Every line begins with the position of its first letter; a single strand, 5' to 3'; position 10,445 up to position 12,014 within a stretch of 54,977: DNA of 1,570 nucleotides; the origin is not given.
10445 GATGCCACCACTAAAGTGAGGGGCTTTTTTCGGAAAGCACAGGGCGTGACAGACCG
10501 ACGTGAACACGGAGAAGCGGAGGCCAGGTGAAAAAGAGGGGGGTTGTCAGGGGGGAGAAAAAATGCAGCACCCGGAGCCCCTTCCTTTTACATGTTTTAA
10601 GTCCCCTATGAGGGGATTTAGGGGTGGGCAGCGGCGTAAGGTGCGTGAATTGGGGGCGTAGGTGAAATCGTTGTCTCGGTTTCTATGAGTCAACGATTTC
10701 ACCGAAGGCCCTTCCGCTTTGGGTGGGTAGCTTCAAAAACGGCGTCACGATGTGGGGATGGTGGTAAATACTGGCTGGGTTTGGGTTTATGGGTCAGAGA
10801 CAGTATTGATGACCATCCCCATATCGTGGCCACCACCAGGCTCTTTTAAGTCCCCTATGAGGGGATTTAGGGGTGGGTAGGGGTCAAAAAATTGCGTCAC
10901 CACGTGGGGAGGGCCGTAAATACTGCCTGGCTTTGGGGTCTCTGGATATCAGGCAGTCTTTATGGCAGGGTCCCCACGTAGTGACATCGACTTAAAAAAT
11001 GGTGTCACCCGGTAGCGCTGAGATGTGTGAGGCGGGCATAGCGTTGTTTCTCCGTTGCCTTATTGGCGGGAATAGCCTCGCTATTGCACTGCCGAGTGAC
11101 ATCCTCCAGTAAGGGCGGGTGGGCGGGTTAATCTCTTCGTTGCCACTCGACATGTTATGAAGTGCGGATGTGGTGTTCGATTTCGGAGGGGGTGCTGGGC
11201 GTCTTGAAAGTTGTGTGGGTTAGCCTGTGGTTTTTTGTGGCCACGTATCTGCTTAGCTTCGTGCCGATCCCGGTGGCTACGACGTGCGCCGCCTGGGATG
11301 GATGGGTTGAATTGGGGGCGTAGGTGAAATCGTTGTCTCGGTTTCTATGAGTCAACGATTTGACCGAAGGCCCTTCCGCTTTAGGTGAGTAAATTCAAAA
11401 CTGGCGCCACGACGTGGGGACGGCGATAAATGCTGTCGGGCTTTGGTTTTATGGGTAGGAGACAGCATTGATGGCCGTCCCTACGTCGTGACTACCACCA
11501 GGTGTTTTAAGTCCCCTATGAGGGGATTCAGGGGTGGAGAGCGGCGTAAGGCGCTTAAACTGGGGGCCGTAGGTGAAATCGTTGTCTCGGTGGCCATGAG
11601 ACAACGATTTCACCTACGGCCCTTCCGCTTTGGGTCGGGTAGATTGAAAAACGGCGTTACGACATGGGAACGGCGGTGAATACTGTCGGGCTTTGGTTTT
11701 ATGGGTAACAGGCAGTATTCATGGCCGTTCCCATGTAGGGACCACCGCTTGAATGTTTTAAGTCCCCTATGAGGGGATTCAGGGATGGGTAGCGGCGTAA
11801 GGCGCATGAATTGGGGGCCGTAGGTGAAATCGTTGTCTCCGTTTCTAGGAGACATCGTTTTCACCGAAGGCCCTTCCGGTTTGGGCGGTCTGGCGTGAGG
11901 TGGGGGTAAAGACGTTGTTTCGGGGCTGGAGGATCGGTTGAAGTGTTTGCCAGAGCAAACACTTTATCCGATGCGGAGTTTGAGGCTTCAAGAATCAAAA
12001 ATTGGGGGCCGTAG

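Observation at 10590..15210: About 2.3 kb mosaic array of three hairpin modules with compensatory stem substitutions, within ~4 kb of non-coding DNA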

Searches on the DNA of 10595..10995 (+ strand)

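Call 58: search_dna_similar(query=window:10595-10995:+, collection=plasmids, mode=distant, max_evalue=0.01)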
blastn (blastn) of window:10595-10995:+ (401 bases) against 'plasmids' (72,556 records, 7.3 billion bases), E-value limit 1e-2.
No match.

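Call 59: search_dna_similar(query=window:10595-10995:+, collection=phages, mode=distant, max_evalue=0.01)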
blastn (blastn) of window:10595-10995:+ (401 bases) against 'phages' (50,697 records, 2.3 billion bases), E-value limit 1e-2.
No match.
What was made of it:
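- Tried and rejected: Phages, plasmids and viral contigs. blastn of a 401-nt stretch of the array (A-B-C-A-C', 10595-10995) against 50,697 phage and 72,556 plasmid records gave no match (calls 58, 59).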

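Call 82: build_rna_model(alignment_id=A2, structure=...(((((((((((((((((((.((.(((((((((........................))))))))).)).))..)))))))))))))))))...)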
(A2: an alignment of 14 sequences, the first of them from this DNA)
Model R1 built from alignment A2 (14 sequences, 96 columns); structure: as given.
model positions 92; base pairs 30; branch points 0; effective number of sequences 1.19; information 0.62 bits per position. Calibrated on 0.2 Mb of random sequence (short: E-values are rough).
structure used (alignment columns):
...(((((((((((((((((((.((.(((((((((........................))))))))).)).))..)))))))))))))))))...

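Call 83: build_rna_model(alignment_id=A3, structure=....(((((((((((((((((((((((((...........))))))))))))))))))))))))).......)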
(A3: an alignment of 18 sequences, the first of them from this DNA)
Model R2 built from alignment A3 (18 sequences, 72 columns); structure: as given.
model positions 70; base pairs 25; branch points 0; effective number of sequences 2.06; information 0.804 bits per position. Calibrated on 0.2 Mb of random sequence (short: E-values are rough).
structure used (alignment columns):
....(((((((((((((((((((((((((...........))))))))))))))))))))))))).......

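Call 84: search_with_rna_model(model_id=R1, sources=[window, L001, L002, L005, L006, L007, L008, L009, L013, L014, L017, L018], max_evalue=1)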
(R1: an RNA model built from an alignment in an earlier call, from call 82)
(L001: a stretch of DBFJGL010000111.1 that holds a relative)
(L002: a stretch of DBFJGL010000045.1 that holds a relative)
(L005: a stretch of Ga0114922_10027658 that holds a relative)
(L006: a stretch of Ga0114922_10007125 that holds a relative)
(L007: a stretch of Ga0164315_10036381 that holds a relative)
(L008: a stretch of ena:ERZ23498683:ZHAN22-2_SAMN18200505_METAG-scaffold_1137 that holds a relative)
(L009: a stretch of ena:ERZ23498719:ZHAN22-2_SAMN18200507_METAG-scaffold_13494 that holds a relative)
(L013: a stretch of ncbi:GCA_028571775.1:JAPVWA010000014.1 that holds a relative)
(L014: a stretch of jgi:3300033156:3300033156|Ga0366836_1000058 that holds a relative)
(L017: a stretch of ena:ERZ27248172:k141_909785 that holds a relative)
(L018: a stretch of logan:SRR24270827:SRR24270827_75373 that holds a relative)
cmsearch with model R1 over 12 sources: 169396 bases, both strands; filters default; matches with E-value up to 1: 31.
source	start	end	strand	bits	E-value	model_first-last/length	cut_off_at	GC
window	12160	12251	+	110.6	6.7e-27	1-92/92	no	0.52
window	10741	10832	+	108.2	3e-26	1-92/92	no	0.52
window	14958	15049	+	108.2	3e-26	1-92/92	no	0.52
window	11403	11494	+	105.6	1.5e-25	1-92/92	no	0.58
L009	2538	2629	-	105.1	2e-25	1-92/92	no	0.51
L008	6857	6948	-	103.7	4.8e-25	1-92/92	no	0.5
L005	214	305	-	102.5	1e-24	1-92/92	no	0.52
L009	2216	2306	-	102.2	1.2e-24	1-92/92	no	0.51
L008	7106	7197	-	98.2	1.4e-23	1-92/92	no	0.55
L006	178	269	+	96.5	4e-23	1-92/92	no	0.47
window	11653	11744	+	95.8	6.2e-23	1-92/92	no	0.53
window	10893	10987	+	83.6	1.2e-19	1-92/92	no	0.57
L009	2062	2156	-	83.2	1.6e-19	1-92/92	no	0.55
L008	6702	6796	-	82.3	2.8e-19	1-92/92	no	0.57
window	15111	15205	+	79.9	1.2e-18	1-92/92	no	0.59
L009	2215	2305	+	49.7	1.7e-10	1-92/92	no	0.51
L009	2537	2628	+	43.7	6.6e-09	1-92/92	no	0.51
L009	2061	2155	+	41.5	2.7e-08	1-92/92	no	0.56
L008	6856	6947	+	41.4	2.9e-08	1-92/92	no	0.5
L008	7105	7196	+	38.7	1.5e-07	1-92/92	no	0.57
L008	6701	6795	+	36.2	7.1e-07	1-92/92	no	0.58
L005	213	304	+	34.3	2.3e-06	1-92/92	no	0.52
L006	179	271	-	29.7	4e-05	1-92/92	no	0.47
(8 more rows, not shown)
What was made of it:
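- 10741..10832 (+): Module C, a hairpin of about 30 bp with a conserved 24-nt G/U-rich loop. Other copies are at 11403-11494, 11653-11744, 12160-12251 and 14958-15049. The divergent C' copies are at 10893-10987 and 15111-15205. Model R1 hits score 80-111 bits (call 84).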

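Call 85: search_with_rna_model(model_id=R2, sources=[window, L001, L002, L005, L006, L007, L008, L009, L013, L014, L017, L018], max_evalue=1)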
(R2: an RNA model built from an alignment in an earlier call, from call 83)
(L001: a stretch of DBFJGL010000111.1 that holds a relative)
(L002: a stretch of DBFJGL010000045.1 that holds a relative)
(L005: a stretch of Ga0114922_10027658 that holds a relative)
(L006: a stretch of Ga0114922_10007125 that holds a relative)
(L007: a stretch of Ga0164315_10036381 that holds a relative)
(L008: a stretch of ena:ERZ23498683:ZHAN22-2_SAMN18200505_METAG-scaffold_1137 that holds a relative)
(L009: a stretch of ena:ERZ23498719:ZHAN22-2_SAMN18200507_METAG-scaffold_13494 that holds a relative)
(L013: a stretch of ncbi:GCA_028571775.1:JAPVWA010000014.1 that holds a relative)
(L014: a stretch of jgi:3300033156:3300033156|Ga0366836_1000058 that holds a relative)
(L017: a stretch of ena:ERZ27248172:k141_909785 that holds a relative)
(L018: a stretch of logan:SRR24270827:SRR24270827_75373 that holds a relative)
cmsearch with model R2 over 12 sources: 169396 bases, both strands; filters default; matches with E-value up to 1: 40.
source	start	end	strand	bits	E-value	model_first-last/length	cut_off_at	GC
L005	328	397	-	95.5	1.8e-22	1-70/70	no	0.54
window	11560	11629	+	93.9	5e-22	1-70/70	no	0.59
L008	6971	7040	-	93.2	7.5e-22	1-70/70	no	0.54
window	10649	10718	+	90.6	3.7e-21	1-70/70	no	0.51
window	11811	11880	+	90.2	4.7e-21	1-70/70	no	0.54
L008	7220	7289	-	89.9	5.5e-21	1-70/70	no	0.59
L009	2692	2761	-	89.1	9e-21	1-70/70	no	0.51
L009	2404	2473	-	89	9.7e-21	1-70/70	no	0.56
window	12068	12137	+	87.9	1.9e-20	1-70/70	no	0.56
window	11311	11380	+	87.4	2.5e-20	1-70/70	no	0.51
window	14866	14935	+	85.4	8.6e-20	1-70/70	no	0.51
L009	3122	3193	-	83.6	2.6e-19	1-70/70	no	0.51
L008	7394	7463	-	83.1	3.5e-19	1-70/70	no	0.57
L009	3196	3265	-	82.7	4.4e-19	1-70/70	no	0.54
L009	2330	2401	-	81.3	1.1e-18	1-70/70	no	0.51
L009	3012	3083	-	81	1.2e-18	1-70/70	no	0.53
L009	2831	2902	-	79.7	2.7e-18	1-70/70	no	0.51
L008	6974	7043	+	65.5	1.5e-14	1-70/70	no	0.51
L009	2407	2476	+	58.1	1.3e-12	1-70/70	no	0.54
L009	3199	3268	+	54.9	9.2e-12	1-70/70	no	0.54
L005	331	400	+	54.4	1.3e-11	1-70/70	no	0.51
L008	7223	7292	+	53.8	1.8e-11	1-70/70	no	0.57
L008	7397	7466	+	53.2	2.7e-11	1-70/70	no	0.54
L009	2695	2764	+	45.1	3.6e-09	1-70/70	no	0.53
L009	2834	2905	+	42.8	1.4e-08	1-70/70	no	0.5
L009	3125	3196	+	41.1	4e-08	1-70/70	no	0.5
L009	3015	3086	+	39.7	9.6e-08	1-70/70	no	0.53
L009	2333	2404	+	38.4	2.1e-07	1-70/70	no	0.5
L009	2544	2619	-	15.4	0.25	1-70/70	no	0.47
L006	95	155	+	15.2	0.27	1-70/70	no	0.51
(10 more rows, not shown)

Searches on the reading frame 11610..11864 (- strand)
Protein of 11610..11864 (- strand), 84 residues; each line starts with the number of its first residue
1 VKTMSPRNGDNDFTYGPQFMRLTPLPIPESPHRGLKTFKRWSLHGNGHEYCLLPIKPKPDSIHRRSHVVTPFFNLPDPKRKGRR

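Call 100: search_protein_representatives(protein=window:11610-11864:-)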
Query: 84 residues. Proteins with E-value up to 0.001 (for the whole library): 7; up to 1e-10: 1; up to 1e-30: 0. The best 7 are listed.
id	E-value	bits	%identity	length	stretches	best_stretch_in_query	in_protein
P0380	1.0e-13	67.6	68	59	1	6-52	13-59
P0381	2.8e-08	50.1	43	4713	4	24-51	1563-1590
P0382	4.7e-07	46.2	43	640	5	19-61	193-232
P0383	6.7e-07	45.7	38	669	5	15-51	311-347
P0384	1.8e-06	44.4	64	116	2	4-34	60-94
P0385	9.7e-06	42.0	49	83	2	1-60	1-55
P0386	1.3e-04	38.4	35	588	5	23-50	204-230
